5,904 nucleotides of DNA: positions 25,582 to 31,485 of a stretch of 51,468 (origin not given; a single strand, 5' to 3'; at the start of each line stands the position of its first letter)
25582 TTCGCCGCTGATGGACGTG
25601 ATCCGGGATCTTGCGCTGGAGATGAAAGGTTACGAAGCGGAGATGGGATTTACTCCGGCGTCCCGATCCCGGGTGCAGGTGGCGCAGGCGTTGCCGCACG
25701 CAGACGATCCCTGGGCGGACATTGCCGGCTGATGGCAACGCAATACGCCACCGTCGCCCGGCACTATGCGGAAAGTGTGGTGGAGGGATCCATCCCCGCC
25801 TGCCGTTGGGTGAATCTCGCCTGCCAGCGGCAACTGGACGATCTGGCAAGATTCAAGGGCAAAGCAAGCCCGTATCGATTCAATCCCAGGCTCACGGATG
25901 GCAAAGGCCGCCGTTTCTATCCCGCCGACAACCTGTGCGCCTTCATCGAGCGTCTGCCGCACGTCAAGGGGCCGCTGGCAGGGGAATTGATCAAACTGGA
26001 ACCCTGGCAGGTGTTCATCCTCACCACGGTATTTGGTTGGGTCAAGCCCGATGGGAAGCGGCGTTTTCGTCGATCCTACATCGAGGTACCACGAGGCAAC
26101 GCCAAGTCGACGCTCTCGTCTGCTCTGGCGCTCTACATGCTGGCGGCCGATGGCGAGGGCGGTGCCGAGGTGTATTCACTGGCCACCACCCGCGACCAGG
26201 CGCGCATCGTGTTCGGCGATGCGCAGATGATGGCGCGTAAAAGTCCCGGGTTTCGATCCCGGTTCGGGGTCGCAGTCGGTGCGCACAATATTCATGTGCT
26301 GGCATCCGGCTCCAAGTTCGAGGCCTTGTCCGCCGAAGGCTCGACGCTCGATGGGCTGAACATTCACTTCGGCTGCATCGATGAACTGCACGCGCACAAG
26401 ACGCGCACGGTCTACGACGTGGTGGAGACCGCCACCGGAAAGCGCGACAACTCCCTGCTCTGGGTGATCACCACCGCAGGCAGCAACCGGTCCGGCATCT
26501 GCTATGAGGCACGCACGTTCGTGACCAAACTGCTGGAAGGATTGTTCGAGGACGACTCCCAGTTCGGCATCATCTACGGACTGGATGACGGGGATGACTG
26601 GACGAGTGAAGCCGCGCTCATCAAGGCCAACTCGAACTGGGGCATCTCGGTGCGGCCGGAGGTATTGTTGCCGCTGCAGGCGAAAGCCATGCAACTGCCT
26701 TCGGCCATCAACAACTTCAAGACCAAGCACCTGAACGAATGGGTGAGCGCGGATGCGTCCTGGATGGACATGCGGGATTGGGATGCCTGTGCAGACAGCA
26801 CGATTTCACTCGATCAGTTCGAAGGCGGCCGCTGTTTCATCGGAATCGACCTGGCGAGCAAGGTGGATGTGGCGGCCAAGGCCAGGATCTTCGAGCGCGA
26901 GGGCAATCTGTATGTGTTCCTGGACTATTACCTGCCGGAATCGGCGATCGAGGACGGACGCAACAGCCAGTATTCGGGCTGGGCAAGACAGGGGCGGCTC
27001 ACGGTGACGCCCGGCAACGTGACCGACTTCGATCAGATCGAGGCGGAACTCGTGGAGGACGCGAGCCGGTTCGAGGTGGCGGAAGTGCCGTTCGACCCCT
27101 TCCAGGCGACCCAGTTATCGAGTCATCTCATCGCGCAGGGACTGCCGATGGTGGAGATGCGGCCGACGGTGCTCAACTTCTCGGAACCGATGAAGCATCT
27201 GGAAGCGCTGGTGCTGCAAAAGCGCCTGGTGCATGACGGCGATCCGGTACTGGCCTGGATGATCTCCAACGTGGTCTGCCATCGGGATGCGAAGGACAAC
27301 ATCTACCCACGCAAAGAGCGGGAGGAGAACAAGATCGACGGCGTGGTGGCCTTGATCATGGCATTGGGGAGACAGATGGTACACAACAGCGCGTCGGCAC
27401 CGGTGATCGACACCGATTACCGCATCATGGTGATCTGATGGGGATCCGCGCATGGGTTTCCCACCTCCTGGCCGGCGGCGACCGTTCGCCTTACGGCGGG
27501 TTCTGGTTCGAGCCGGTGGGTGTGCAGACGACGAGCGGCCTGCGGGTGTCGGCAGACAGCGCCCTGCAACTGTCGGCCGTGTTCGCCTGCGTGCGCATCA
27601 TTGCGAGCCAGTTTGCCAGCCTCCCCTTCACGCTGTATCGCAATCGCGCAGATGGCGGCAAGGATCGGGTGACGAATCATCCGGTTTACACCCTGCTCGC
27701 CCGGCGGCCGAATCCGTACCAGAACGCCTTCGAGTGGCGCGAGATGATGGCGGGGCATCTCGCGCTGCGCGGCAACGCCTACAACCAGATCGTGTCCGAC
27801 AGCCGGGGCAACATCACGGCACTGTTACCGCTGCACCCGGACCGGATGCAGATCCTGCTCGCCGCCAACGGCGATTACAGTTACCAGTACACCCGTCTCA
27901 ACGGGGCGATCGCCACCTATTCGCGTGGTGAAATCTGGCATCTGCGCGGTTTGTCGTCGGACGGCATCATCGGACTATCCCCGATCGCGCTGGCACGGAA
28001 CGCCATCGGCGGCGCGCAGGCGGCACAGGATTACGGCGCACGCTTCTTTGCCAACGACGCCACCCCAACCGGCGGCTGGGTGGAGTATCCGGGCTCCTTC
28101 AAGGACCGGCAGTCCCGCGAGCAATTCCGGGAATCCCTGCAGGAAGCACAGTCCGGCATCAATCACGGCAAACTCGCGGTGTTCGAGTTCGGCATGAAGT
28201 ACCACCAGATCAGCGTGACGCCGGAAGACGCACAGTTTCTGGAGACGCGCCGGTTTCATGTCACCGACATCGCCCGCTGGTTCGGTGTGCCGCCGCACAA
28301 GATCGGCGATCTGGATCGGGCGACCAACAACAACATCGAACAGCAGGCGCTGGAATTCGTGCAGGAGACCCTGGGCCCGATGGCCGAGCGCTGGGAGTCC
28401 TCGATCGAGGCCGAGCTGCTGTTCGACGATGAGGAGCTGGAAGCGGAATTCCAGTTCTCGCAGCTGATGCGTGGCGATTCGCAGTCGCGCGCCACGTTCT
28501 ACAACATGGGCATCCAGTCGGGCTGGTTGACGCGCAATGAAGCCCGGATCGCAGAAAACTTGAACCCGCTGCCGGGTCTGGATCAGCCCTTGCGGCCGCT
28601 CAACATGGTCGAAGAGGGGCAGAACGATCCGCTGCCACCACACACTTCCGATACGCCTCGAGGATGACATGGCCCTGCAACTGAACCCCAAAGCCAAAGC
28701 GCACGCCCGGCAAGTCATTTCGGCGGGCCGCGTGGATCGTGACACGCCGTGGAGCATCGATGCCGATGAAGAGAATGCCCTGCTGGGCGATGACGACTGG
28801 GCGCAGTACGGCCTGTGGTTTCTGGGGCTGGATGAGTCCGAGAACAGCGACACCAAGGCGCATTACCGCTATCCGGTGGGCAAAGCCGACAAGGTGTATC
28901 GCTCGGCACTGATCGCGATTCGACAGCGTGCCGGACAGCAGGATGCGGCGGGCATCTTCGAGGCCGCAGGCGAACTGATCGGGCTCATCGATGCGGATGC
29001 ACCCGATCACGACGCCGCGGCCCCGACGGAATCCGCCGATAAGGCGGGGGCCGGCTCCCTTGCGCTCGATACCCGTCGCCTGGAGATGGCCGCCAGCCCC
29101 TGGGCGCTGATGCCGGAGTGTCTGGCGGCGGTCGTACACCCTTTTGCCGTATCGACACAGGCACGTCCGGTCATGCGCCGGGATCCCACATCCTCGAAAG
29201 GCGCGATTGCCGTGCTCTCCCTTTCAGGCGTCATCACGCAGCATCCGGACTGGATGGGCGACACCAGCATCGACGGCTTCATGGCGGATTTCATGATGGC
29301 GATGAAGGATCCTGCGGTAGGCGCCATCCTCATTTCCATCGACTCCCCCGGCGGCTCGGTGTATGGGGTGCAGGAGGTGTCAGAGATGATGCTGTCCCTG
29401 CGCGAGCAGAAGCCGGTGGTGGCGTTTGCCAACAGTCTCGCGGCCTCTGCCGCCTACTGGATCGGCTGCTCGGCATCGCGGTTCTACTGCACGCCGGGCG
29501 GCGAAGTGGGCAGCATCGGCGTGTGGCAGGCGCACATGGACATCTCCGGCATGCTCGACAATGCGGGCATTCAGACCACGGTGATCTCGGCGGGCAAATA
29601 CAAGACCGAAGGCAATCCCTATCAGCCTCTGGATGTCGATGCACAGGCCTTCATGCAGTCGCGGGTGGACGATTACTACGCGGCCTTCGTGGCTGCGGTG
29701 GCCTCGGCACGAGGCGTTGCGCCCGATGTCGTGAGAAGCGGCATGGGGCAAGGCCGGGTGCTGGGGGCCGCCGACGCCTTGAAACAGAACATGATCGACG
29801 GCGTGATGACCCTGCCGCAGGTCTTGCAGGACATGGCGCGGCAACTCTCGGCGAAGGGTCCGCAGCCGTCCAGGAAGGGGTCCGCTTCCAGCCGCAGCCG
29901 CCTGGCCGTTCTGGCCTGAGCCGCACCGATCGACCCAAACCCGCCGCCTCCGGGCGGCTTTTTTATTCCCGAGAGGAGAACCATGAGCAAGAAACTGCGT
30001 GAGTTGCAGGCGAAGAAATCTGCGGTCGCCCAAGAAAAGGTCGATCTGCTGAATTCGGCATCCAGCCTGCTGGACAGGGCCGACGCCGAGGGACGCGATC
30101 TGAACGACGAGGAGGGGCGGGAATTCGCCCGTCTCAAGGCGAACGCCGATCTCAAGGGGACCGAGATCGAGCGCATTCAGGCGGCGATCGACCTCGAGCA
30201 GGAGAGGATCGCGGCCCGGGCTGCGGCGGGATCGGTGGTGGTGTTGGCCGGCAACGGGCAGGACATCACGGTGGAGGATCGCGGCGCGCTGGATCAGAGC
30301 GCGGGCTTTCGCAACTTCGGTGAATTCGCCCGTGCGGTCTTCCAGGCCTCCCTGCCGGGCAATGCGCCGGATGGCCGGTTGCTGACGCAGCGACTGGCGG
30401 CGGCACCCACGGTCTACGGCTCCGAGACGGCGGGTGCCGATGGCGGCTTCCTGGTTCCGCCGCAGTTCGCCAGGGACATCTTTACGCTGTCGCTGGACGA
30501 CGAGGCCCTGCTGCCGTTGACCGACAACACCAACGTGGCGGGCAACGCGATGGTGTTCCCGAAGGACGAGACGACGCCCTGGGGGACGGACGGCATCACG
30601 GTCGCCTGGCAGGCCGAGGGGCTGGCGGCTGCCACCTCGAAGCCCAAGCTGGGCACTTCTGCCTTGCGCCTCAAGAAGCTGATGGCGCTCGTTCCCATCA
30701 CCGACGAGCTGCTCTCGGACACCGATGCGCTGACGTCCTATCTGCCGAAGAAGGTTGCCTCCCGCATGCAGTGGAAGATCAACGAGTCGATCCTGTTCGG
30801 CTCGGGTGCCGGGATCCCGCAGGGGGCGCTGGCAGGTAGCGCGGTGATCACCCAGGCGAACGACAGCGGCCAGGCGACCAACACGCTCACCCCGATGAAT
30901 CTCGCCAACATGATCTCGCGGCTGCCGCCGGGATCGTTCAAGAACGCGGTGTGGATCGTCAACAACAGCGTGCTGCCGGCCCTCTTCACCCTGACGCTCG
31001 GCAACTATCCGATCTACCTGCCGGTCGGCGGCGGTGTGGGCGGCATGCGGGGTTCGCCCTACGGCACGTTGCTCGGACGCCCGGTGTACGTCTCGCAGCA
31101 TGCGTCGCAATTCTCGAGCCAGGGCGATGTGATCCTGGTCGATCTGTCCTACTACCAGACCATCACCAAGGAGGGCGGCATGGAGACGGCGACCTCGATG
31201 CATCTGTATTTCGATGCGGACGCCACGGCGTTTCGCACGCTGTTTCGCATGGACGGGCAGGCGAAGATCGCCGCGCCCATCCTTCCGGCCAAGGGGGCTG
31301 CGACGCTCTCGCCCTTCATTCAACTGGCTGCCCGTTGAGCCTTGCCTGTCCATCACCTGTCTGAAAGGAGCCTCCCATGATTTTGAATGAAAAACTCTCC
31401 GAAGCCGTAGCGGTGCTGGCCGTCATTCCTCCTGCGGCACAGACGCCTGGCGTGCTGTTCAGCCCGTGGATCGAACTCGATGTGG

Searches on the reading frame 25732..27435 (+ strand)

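Call 53: search_protein_families(library=phrogs, proteins=[window:25732-27435:+], max_evalue=0.00001)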
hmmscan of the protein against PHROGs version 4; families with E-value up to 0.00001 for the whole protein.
window:25732-27435:+ (568 aa): 7 families
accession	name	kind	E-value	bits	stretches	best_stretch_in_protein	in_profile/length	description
phrog_9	-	head and packaging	9.7e-170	568.1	1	11-556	169-671/812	terminase large subunit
phrog_2699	-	head and packaging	6e-86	289.2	1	265-553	6-298/315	terminase large subunit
phrog_4914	-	head and packaging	1.5e-46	159.7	1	2-212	4-211/213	terminase large subunit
phrog_10517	-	head and packaging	1.2e-29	104.4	1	9-159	37-176/207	terminase large subunit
phrog_7331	-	head and packaging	1.6e-28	99.6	1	458-553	2-97/113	terminase large subunit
phrog_2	-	head and packaging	4.2e-14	53.2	1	85-551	262-595/807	terminase large subunit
phrog_37124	-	unknown function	1e-08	36.2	1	372-478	1-124/143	-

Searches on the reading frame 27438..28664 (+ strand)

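Call 53: search_protein_families(library=phrogs, proteins=[window:27438-28664:+], max_evalue=0.00001)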
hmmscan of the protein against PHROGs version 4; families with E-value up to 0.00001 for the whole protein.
window:27438-28664:+ (409 aa): 7 families
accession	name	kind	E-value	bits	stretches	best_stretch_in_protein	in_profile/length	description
phrog_12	-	head and packaging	1.4e-121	408.6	1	1-395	48-435/646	portal protein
phrog_2662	-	head and packaging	8.1e-80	270.3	1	40-399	62-429/717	portal protein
phrog_5929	-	head and packaging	1.1e-56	192.7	1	194-392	2-201/228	portal protein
phrog_2271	-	head and packaging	1.2e-32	113.6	1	25-382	32-390/859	portal protein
phrog_11323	-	unknown function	2.3e-26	93.4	1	289-393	2-109/130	-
phrog_21454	-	unknown function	1.4e-15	58.3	1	215-382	2-167/320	-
phrog_9856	-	unknown function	2.2e-09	37.7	1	26-153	33-159/223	-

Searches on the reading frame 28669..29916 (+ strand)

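Call 53: search_protein_families(library=phrogs, proteins=[window:28669-29916:+], max_evalue=0.00001)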
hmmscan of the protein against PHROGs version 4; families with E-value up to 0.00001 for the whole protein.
window:28669-29916:+ (416 aa): 4 families
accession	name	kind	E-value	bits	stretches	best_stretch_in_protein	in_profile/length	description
phrog_53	-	head and packaging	2.6e-74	252.5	1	169-403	65-302/583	head maturation protease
phrog_33023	-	unknown function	3.8e-28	99.5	1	210-390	103-285/507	-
phrog_4759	-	unknown function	5.3e-16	60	1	179-298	81-204/209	-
phrog_34096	-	head and packaging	1.8e-09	37.9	1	1-114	1-112/412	head maturation protease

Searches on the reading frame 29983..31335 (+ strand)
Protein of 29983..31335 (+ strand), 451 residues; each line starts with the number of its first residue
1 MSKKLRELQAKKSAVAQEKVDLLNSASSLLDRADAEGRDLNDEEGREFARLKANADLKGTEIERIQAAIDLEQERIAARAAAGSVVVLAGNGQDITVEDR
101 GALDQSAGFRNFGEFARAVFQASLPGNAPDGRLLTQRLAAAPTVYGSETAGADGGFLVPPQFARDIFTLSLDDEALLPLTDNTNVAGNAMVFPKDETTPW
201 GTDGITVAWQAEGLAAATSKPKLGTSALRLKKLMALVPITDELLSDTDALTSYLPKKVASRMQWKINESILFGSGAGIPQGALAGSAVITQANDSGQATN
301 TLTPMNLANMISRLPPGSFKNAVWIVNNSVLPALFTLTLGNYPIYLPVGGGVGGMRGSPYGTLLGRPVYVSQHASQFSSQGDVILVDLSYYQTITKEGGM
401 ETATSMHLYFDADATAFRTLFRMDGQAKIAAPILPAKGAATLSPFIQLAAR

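Call 53: search_protein_families(library=phrogs, proteins=[window:29983-31335:+], max_evalue=0.00001)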
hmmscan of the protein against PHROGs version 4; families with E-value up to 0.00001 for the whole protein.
window:29983-31335:+ (451 aa): 2 families
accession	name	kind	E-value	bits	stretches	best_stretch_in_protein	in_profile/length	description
phrog_10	-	head and packaging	8.8e-51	174.7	1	1-440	261-637/752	major head protein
phrog_617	-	head and packaging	1.3e-12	48.4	1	14-407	205-586/626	major head protein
